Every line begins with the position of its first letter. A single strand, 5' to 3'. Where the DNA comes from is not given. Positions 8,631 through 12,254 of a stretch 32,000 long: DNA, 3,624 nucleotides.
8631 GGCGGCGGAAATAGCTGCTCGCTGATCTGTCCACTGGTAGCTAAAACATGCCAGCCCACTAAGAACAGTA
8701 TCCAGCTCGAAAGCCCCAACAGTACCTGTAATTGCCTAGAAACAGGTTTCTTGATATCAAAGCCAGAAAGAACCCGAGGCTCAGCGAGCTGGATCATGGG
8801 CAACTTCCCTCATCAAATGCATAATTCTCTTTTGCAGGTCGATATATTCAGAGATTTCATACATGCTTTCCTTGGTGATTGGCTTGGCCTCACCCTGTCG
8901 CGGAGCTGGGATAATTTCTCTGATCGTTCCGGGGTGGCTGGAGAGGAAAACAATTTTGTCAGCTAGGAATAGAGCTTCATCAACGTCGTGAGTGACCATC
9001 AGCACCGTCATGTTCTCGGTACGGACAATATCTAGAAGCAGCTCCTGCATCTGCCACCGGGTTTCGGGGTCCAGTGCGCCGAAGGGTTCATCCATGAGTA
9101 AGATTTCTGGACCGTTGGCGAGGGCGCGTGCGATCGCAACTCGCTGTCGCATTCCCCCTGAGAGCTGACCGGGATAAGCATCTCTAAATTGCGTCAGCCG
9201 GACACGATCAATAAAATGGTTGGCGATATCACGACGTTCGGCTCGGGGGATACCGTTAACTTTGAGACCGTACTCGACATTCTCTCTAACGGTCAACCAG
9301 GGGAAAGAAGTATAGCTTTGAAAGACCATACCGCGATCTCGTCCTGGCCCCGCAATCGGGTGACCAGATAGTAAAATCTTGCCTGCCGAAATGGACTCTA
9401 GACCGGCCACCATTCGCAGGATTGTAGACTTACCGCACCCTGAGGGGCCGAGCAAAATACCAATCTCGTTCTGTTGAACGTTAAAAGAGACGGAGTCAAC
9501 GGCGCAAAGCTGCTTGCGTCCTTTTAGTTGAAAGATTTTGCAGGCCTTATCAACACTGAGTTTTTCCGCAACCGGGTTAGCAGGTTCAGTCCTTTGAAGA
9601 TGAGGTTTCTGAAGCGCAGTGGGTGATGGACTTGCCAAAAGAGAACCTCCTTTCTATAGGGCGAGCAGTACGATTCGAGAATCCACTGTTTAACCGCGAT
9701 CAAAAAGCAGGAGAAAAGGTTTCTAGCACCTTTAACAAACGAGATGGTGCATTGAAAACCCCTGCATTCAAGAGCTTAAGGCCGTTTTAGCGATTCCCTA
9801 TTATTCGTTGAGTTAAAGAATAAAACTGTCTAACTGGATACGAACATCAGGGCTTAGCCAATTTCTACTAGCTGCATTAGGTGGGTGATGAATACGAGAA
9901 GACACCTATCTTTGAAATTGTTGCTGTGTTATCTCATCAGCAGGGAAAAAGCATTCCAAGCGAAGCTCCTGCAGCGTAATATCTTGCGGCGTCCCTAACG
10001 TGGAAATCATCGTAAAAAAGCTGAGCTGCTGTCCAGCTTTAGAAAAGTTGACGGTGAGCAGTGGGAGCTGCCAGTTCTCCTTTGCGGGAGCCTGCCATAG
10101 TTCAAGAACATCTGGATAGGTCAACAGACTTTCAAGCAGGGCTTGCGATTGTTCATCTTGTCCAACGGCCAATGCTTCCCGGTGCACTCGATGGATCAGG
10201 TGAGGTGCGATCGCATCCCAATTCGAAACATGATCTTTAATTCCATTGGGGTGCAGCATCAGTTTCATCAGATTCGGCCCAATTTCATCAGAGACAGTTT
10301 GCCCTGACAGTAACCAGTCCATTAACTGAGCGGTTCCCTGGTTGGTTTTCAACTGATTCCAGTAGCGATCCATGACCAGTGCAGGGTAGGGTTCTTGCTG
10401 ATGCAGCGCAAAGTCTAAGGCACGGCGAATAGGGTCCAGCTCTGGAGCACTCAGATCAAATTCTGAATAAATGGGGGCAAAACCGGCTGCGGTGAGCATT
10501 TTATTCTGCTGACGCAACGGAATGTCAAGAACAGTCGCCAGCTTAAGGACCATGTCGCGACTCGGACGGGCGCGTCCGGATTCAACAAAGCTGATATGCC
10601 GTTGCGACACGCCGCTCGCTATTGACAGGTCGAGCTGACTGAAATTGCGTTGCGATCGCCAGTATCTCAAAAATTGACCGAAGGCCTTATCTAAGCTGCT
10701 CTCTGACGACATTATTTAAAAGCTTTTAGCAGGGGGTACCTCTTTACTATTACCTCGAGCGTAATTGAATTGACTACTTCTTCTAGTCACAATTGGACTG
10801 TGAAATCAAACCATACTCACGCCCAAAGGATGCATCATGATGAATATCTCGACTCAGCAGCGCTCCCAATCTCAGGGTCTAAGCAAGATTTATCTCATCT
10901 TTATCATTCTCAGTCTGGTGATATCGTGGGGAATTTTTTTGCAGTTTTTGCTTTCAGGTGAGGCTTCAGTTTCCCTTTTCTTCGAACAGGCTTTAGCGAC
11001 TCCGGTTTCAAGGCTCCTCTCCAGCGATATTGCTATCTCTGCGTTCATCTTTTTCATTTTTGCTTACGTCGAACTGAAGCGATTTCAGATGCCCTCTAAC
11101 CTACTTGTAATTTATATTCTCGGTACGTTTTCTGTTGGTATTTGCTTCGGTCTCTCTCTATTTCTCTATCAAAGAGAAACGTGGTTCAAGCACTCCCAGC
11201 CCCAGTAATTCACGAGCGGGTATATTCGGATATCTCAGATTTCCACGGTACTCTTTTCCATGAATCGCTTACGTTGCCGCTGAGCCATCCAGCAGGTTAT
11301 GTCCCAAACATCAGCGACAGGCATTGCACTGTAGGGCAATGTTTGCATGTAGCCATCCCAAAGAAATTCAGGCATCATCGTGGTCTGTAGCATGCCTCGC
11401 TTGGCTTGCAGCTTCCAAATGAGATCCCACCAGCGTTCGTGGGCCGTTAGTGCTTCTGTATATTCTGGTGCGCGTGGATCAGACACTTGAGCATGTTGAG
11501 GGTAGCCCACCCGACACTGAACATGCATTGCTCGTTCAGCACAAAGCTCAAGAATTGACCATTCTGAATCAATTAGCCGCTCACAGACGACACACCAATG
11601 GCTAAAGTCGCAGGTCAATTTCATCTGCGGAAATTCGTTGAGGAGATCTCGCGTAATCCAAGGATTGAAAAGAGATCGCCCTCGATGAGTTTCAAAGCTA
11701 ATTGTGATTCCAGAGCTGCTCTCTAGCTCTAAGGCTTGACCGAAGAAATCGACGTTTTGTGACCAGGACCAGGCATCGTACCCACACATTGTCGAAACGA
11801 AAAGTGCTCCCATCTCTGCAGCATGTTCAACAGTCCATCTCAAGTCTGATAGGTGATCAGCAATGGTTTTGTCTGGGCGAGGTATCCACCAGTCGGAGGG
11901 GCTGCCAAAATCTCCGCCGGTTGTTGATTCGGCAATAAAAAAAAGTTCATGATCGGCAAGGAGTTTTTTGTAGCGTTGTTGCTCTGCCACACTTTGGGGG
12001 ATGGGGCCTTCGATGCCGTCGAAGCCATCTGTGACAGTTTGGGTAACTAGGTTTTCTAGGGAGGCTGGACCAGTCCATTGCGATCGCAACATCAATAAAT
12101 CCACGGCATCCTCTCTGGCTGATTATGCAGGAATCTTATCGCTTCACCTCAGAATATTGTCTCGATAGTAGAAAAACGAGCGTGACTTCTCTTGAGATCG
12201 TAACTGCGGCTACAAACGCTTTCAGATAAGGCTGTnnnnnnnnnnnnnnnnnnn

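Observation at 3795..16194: Candidate gamma-glutamylation-dependent amine/amino-alcohol uptake and catabolism locus in a cyanobacterium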

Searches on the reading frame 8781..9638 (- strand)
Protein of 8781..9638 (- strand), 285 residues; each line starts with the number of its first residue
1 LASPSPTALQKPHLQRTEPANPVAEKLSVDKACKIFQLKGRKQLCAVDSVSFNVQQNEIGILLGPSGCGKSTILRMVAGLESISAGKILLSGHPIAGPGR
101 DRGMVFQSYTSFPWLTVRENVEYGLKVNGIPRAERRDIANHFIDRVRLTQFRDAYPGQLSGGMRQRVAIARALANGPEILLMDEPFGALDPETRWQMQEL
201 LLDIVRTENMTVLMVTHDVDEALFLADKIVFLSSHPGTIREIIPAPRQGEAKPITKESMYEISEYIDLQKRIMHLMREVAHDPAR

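Call 3: search_protein_families(library=pfam, proteins=[window:8781-9638:-])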
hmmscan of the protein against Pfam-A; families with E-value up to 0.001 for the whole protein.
window:8781-9638:- (285 aa): 4 families
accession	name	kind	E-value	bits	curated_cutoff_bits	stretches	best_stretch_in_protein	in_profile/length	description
PF00005.33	ABC_tran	-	5.5e-33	114.9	25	1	48-186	2-136/137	ABC transporter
PF13304.12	AAA_21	-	1.4e-05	25.7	27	0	156-218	235-299/304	AAA domain, putative AbiEii toxin, Type IV TA system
PF00004.35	AAA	-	0.00035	21.5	21.2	0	61-79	2-20/131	ATPase family associated with various cellular activities (AAA)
PF03215.21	Rad17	-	0.00092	19.6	23.8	0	47-79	35-67/186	Rad17 P-loop domain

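Call 4: search_protein_families(library=ncbifam, proteins=[window:8781-9638:-])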
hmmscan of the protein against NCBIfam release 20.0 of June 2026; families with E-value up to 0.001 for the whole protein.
window:8781-9638:- (285 aa): 187 families (the best 25 are shown)
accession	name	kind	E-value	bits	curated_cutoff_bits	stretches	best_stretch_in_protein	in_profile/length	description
NF008421.0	PRK11248.1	equivalog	8.4e-69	231.9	357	1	45-243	15-213/255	taurine ABC transporter ATP-binding subunit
NF040729.1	ABC_ATP_SaoA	equivalog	9.3e-68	228.3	360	1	26-243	1-217/248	ABC transporter ATP-binding protein SaoA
TIGR01184.1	ntrCD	subfamily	2.1e-66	223.8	291.8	1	48-274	2-228/230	nitrate ABC transporter ATP-binding protein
TIGR03265.1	PhnT2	equivalog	1.1e-65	222.2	457.7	1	26-234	4-210/353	putative 2-aminoethylphosphonate ABC transporter ATP-binding protein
TIGR01187.1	potA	subfamily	2.6e-59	200.9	355.6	1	62-234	1-176/325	polyamine ABC transporter ATP-binding protein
TIGR01186.1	proV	subfamily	7.8e-59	199.6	326.6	1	45-234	7-205/363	betaine/proline/choline family ABC transporter ATP-binding protein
TIGR00968.1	3a0106s01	subfamily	2.6e-56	190.8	342.75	1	43-242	12-212/237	sulfate ABC transporter ATP-binding protein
NF006987.0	PRK09452.1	equivalog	7.1e-56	189.5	482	1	43-240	29-227/378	spermidine/putrescine ABC transporter ATP-binding protein PotA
TIGR03415.1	ABC_choXWV_ATP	equivalog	1e-55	189.2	483.75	2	103-234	109-240/382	choline ABC transporter ATP-binding protein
NF008653.0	PRK11650.1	subfamily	1.3e-54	185.6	432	1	44-239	17-213/357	sn-glycerol-3-phosphate ABC transporter ATP-binding protein UgpC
NF008621.0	PRK11607.1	equivalog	8.6e-53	179.5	613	1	43-232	31-223/377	putrescine ABC transporter ATP-binding subunit PotG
NF043075.1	MMSYN1_0197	equivalog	3e-52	177.7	550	1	46-240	17-212/341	spermidine/putrescine ABC transporter ATP-binding protein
NF008513.0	PRK11432.1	equivalog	1.1e-50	172.5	496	1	45-233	20-211/351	ferric ABC transporter ATP-binding protein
NF008105.0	PRK10851.1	equivalog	8.7e-49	166.1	502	1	40-269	13-244/362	sulfate/thiosulfate ABC transporter ATP-binding protein CysA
NF040933.2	ABC_arch_GlcV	equivalog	2.5e-48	164.8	450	1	27-233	3-216/357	glucose ABC transporter ATP-binding protein GlcV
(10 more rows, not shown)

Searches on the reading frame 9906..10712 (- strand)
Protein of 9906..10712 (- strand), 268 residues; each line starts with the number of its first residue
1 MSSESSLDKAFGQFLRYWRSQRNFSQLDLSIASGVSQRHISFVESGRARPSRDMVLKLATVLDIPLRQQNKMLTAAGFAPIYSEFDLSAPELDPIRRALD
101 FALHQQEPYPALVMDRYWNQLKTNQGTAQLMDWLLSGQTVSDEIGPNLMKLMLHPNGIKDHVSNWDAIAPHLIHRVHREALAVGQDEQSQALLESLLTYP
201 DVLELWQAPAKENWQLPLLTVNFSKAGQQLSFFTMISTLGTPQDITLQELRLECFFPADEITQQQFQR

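Call 3: search_protein_families(library=pfam, proteins=[window:9906-10712:-])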
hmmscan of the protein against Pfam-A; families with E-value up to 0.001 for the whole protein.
window:9906-10712:- (268 aa): 4 families
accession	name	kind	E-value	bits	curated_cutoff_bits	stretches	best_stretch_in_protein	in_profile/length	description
PF17765.7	MLTR_LBD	-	2.1e-27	96.7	26.3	1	95-267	1-166/168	MmyB-like transcription regulator ligand binding domain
PF01381.28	HTH_3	-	1.9e-10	41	23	1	15-67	1-53/55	Helix-turn-helix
PF13560.12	HTH_31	-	3.6e-09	37.2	27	1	10-65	1-57/64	Helix-turn-helix domain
PF12844.13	HTH_19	-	2.8e-05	24.4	30.2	1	12-65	1-54/64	Helix-turn-helix domain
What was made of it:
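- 9906..10712 (-): MmyB-like HTH regulator, lineage-specific and a possible local regulator. PF17765 and HTH_3 (call 3).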

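Call 4: search_protein_families(library=ncbifam, proteins=[window:9906-10712:-])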
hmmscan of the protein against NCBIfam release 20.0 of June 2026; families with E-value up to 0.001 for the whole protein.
window:9906-10712:- (268 aa): 6 families
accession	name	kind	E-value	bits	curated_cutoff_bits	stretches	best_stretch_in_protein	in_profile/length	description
TIGR03070.1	couple_hipB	subfamily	8.4e-11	41.7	71.65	1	10-64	2-56/58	type II toxin-antitoxin system Y4mF family antitoxin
NF006015.0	PRK08154.1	subfamily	8.8e-07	28.4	204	1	4-68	24-88/314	anaerobic benzoate catabolism transcriptional regulator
NF041951.1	phage_RstR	subfamily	1.2e-05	25.5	80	1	11-64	3-56/108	RstR family transcriptional repressor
NF003162.0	PRK04140.1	equivalog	2.6e-05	23.4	263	1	12-73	128-189/317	transcriptional regulator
TIGR00270.2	TIGR00270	equivalog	0.00062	19.6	110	1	6-71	71-136/159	multiprotein bridging factor aMBF1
NF007257.0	PRK09706.1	subfamily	0.00067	19.5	101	0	8-63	3-58/135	transcriptional repressor DicA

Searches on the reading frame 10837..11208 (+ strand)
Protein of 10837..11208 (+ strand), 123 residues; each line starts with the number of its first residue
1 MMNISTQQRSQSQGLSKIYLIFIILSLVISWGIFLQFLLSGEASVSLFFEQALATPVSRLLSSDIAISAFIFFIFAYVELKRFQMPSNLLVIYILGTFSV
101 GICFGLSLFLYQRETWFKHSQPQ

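Call 3: search_protein_families(library=pfam, proteins=[window:10837-11208:+])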
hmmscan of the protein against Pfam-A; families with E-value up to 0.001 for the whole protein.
window:10837-11208:+ (123 aa): 1 family
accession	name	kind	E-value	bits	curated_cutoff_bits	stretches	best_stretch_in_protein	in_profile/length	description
PF11196.13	DUF2834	-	1.1e-21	77.4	22.9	1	18-114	1-95/96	Protein of unknown function DUF2834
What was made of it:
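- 10837..11208 (+): DUF2834 small membrane protein, lineage-specific. PF11196 (call 3).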

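Call 4: search_protein_families(library=ncbifam, proteins=[window:10837-11208:+])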
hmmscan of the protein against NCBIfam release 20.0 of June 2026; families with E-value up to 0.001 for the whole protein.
window:10837-11208:+ (123 aa): 0 families

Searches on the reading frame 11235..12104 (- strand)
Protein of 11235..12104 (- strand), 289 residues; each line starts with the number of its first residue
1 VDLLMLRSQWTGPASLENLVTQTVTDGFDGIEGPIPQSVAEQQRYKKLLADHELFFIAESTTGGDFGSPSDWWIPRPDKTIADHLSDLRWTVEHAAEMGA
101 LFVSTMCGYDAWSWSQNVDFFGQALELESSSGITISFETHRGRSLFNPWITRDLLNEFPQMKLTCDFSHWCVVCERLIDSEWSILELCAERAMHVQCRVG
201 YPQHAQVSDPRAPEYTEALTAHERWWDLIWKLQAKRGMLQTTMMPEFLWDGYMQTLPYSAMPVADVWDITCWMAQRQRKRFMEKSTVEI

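Call 3: search_protein_families(library=pfam, proteins=[window:11235-12104:-])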
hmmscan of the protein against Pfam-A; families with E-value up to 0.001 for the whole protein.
window:11235-12104:- (289 aa): 1 family
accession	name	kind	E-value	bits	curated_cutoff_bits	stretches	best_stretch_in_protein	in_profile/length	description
PF01261.30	AP_endonuc_2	-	2.8e-11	44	31.1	1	26-197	7-185/249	Xylose isomerase-like TIM barrel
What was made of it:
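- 11235..12104 (-): Xylose-isomerase-like TIM-barrel protein, travelling with the ABC importer, divergent from GS2. PF01261 (call 3).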

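Call 4: search_protein_families(library=ncbifam, proteins=[window:11235-12104:-])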
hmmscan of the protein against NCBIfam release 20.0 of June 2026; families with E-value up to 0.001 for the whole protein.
window:11235-12104:- (289 aa): 0 families

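Call 53: search_protein_families(library=ncbifam, proteins=[window:11235-12104:-], max_evalue=1e-10)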
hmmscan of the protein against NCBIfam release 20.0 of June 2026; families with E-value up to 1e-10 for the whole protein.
window:11235-12104:- (289 aa): 0 families

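Call 66: search_solved_structures(query=window:11235-12104:-, max_evalue=0.01)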
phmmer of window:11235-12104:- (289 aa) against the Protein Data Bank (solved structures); distinct sequences matched with E-value up to 0.01: 0.
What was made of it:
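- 11235..12104 (-): No PDB or NCBIfam match (calls 53, 66).
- Tried and rejected: PDB and NCBIfam searches for the TIM-barrel protein gave nothing (calls 53, 66).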
